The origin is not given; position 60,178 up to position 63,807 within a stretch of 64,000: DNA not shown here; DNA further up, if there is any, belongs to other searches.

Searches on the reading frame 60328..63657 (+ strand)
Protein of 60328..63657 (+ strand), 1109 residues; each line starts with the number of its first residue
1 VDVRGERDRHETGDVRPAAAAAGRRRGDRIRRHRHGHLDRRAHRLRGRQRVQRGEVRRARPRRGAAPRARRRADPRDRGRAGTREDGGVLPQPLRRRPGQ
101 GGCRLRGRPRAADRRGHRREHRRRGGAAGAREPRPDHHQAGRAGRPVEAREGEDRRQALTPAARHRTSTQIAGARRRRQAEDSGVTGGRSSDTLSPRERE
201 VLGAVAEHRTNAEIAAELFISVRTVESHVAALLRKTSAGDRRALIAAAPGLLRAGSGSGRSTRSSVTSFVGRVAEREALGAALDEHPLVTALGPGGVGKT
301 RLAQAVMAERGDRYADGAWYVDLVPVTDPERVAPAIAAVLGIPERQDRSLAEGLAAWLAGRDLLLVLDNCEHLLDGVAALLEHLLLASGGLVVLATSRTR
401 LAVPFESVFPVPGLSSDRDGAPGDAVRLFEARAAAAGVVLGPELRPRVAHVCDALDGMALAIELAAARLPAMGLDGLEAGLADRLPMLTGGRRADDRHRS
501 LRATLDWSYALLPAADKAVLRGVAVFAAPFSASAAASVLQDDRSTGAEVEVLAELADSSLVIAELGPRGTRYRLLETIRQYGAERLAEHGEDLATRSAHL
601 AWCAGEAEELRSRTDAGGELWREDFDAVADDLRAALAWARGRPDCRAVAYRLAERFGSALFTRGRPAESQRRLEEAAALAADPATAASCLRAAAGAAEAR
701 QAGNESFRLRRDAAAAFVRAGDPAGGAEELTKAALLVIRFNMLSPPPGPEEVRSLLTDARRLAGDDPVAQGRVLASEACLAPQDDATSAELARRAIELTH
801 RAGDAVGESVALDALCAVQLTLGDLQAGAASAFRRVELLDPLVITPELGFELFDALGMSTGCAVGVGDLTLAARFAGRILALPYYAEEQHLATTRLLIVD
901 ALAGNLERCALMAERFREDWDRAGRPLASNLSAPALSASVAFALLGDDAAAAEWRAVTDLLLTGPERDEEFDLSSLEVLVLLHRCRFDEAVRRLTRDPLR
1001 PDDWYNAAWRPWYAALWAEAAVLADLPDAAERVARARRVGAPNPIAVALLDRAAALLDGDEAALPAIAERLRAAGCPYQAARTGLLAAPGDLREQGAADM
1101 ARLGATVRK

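Call 38: search_protein_families(library=pfam, proteins=[window:60328-63657:+], max_evalue=0.001)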
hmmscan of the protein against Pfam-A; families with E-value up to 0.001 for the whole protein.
window:60328-63657:+ (1109 aa): 4 families
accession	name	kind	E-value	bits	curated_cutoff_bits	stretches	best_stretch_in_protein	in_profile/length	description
PF00196.25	GerE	-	5.6e-14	52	23.5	1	192-246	1-55/57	Bacterial regulatory proteins, luxR family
PF13401.12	AAA_22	-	2.8e-06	28.1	27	1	288-385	7-105/130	AAA domain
PF08281.18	Sigma70_r4_2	-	1.6e-05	24.9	25.7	1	193-230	10-48/54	Sigma-70, region 4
PF20703.3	nSTAND1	-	7.8e-05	22.9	27.1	1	267-375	14-129/379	Novel STAND NTPase 1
